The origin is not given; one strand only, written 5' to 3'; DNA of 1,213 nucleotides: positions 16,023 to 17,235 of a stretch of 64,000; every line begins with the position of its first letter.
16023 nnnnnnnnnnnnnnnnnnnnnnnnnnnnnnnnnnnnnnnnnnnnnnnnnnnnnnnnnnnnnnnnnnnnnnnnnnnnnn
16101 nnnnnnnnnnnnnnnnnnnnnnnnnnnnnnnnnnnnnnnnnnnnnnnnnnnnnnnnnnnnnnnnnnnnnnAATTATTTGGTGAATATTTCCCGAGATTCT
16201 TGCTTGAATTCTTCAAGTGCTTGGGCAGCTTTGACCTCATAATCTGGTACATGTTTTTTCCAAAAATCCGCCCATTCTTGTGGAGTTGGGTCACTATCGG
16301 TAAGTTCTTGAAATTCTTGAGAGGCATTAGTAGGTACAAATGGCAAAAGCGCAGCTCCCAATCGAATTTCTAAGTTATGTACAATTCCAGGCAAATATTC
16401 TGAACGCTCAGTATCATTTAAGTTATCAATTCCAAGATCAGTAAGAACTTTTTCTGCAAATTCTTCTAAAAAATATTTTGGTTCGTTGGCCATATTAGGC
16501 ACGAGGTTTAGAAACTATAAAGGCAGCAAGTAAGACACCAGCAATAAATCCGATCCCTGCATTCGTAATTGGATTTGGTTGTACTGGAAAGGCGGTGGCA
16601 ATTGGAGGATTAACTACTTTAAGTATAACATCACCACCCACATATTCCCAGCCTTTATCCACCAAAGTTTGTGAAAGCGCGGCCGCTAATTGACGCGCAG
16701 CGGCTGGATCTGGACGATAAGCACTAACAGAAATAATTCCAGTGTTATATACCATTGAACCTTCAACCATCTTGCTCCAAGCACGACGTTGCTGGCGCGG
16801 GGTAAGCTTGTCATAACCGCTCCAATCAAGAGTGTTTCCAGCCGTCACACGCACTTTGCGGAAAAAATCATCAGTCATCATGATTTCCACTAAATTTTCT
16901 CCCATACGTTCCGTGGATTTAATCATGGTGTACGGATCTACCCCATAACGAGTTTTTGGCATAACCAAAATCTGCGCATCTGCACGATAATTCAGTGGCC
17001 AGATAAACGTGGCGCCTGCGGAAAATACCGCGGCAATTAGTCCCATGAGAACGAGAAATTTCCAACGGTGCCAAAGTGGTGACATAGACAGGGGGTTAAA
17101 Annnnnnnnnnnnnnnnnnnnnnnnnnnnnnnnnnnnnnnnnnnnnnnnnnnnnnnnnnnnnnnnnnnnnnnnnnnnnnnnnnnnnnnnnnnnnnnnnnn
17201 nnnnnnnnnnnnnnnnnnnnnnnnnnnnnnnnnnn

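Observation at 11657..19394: Seven-gene, tightly overlapping envelope operon terminating in a 1437-aa His-rich giant protein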

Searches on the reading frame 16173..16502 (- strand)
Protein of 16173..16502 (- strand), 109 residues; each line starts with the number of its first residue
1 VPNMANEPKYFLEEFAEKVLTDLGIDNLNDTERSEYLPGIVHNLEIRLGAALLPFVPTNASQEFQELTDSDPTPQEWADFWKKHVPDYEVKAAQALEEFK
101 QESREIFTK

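Call 4: search_protein_families(library=pfam, proteins=[window:16173-16502:-], max_evalue=1)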
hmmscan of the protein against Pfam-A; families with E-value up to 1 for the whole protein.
window:16173-16502:- (109 aa): 1 family
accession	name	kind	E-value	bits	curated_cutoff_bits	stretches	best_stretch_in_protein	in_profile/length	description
PF18908.5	DUF5663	-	3.6e-06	27.9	23.7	1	23-102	5-83/84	Protein of unknown function (DUF5663)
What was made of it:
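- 16173..16493 (-): g5: 106-aa acidic (pI 4.4) soluble DUF5663 protein. It evolves fast. PF18908, 27.9 bits against a threshold of 23.7 (call 4).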

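Call 5: search_protein_families(library=ncbifam, proteins=[window:16173-16502:-], max_evalue=1)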
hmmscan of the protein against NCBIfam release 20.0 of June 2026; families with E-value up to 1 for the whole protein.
window:16173-16502:- (109 aa): 1 family
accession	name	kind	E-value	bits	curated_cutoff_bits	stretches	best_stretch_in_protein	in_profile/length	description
TIGR04514.1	GWxTD_dom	domain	0.041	14.4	28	1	57-101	11-54/105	GWxTD domain-containing protein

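Call 42: search_protein_families(library=padloc, proteins=[window:16173-16502:-], max_evalue=0.01)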
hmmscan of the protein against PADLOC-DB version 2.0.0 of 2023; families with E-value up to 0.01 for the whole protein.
window:16173-16502:- (109 aa): 0 families

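Call 43: search_protein_families(library=phrogs, proteins=[window:16173-16502:-], max_evalue=0.01)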
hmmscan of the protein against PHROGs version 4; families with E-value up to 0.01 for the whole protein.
window:16173-16502:- (109 aa): 0 families

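Call 97: search_solved_structures(query=A10, max_evalue=5)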
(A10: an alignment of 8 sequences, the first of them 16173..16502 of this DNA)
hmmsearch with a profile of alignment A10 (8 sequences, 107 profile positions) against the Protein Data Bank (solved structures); distinct sequences matched with E-value up to 5: 6.
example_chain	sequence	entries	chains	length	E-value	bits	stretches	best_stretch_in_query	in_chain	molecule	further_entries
4um2_A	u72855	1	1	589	0.18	15.1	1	19-106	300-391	TELOMERASE-BINDING PROTEIN EST1A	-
9rdk_D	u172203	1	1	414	0.58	13.4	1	41-106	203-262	STAGA complex 65 subunit gamma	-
8h7g_I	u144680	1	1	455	0.68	13.2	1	42-106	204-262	STAGA complex 65 subunit gamma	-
7ktr_D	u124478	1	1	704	1.2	12.5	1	42-106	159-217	STAGA complex 65 subunit gamma,DhaA,STAGA complex 65 subunit gamma,STAGA complex 65 subuni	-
7kts_D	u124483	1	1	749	1.3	12.3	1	71-106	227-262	STAGA complex 65 subunit gamma, DhaA,STAGA complex 65 subunit gamma,STAGA complex 65 subun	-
5ot4_A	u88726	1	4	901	3.7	10.8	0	10-76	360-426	Interaptin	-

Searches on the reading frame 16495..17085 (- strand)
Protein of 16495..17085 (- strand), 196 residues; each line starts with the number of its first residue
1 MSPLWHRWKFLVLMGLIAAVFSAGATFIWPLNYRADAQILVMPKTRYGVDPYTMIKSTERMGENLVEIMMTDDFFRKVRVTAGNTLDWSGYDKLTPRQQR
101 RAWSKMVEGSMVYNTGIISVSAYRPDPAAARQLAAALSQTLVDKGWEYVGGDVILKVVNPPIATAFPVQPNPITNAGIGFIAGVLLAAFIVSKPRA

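Call 4: search_protein_families(library=pfam, proteins=[window:16495-17085:-], max_evalue=1)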
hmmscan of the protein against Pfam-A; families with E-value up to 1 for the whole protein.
window:16495-17085:- (196 aa): 1 family
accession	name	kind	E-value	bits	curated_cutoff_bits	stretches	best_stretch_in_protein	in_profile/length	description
PF02706.20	Wzz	-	1.7e-05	25.5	25.5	1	4-46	12-54/91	Chain length determinant protein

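Call 5: search_protein_families(library=ncbifam, proteins=[window:16495-17085:-], max_evalue=1)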
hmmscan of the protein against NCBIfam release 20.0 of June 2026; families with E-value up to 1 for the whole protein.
window:16495-17085:- (196 aa): 2 families
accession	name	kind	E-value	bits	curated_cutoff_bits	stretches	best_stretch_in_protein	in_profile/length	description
TIGR01006.1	polys_exp_MPA1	subfamily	1.5e-07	31.1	296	1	3-191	16-193/226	CspC family polysaccharide chain length determinant protein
TIGR03007.1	pepcterm_ChnLen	equivalog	0.0017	16.7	278.85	1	141-188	382-429/498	XrtA system polysaccharide chain length determinant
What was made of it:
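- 16495..17085 (-): g4: 196-aa Wzz/PCP-type protein. Two TM segments flank a 144-aa external domain, with a proline-rich stretch before TM2. It is the best conserved gene of the operon. Pfam Wzz 25.5 bits, equal to the threshold; TIGR01006 31 bits over the full length (calls 4, 5).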

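Call 42: search_protein_families(library=padloc, proteins=[window:16495-17085:-], max_evalue=0.01)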
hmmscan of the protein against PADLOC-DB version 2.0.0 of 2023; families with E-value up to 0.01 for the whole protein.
window:16495-17085:- (196 aa): 0 families

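Call 43: search_protein_families(library=phrogs, proteins=[window:16495-17085:-], max_evalue=0.01)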
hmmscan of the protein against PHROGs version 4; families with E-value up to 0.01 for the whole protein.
window:16495-17085:- (196 aa): 0 families

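Call 96: search_solved_structures(query=A9, max_evalue=1)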
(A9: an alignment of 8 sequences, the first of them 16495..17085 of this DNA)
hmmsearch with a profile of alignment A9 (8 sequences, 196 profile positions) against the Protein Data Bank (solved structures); distinct sequences matched with E-value up to 1: 2.
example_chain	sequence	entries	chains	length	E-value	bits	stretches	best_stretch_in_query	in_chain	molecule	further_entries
9p8l_A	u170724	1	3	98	0.3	13.8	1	97-138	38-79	Lockin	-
7y5j_A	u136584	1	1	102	0.81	12.4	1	26-94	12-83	Down Syndrome Cell Adhesion Molecules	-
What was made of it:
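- Closest known: Polysaccharide co-polymerase. Different: The scores are far below the family-specific cut-offs (31 against 296 bits), and there is no match to solved Wzz proteins (call 96).
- The g4 profile finds no solved Wzz protein (call 96).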
